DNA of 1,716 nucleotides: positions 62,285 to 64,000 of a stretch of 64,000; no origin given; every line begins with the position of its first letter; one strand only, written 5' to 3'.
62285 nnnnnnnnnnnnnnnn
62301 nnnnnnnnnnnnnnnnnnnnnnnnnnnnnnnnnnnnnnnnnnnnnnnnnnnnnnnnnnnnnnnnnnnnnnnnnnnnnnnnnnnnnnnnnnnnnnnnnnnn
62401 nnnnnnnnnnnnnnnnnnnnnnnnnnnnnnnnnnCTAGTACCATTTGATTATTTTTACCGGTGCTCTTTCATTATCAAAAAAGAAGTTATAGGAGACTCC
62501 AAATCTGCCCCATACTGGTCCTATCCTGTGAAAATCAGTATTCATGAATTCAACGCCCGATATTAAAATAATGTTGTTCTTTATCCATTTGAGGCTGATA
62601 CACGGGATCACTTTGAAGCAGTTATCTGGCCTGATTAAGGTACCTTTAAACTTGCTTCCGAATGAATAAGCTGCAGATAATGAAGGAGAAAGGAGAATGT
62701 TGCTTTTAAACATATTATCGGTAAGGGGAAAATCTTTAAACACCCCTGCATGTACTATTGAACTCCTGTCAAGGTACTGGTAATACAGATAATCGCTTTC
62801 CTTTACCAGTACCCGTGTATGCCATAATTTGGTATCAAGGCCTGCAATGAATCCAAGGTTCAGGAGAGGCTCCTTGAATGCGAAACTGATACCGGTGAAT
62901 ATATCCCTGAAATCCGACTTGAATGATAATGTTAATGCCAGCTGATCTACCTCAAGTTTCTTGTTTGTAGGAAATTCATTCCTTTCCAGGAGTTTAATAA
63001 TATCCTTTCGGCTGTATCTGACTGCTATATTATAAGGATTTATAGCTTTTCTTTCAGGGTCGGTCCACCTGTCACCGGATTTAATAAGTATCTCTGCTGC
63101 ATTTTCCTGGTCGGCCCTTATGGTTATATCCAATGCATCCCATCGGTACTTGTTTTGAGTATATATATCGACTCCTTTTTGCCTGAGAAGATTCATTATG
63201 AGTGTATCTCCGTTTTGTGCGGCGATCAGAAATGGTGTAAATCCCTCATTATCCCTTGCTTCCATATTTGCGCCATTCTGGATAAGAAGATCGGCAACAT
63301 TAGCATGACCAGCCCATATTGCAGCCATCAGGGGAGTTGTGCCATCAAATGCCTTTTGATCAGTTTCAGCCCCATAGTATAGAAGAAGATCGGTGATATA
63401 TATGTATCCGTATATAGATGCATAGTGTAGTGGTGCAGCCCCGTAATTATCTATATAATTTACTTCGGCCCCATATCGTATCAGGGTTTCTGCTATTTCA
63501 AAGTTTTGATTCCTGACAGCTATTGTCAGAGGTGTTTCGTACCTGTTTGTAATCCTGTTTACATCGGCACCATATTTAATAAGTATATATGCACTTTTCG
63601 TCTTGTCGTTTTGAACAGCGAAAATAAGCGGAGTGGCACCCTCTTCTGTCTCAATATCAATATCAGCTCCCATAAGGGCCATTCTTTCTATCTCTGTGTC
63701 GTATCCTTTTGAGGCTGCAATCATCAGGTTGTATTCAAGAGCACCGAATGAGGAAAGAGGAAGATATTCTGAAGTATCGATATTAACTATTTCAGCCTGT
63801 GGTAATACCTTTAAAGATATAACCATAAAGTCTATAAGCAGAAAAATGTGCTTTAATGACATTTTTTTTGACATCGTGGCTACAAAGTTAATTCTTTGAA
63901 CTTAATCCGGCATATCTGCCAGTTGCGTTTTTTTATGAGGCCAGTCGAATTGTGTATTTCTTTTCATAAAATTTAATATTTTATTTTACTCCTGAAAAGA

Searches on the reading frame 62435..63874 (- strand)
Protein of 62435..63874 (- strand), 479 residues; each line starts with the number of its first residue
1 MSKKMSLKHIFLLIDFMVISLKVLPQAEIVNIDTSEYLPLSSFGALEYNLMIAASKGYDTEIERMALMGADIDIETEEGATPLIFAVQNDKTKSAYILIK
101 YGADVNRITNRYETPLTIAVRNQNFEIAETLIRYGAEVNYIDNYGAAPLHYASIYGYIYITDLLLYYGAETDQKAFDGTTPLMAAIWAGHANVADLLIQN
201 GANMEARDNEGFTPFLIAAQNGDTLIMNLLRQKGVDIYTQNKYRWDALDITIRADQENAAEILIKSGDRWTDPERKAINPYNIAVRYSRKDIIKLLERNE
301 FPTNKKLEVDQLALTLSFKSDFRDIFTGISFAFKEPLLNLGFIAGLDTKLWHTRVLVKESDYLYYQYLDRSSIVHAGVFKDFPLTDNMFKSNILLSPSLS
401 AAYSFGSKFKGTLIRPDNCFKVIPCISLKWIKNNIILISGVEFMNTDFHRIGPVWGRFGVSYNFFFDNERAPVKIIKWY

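Call 74: search_protein_families(library=pfam, proteins=[window:62435-63874:-], max_evalue=0.0001)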
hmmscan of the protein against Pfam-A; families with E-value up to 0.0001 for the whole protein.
window:62435-63874:- (479 aa): 6 families
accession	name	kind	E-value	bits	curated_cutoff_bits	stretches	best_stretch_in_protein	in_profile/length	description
PF12796.13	Ank_2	-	8.6e-48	161.3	27.3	4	50-141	1-89/90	Ankyrin repeats (3 copies)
PF00023.36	Ank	-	3e-36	121.9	21.1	1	177-209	1-33/33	Ankyrin repeat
PF13637.12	Ank_4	-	2.1e-25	88.6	22.7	1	184-224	4-43/50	Ankyrin repeats (many copies)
PF13857.12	Ank_5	-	4.8e-21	75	27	2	98-152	1-56/56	Ankyrin repeats (many copies)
PF13606.12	Ank_3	-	2.5e-20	70.6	22.3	0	112-139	2-29/30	Ankyrin repeat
PF24521.3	Ank_KRIT1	-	1.6e-05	25.1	80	0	147-221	48-128/149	KRIT1 ankyrin-repeats domain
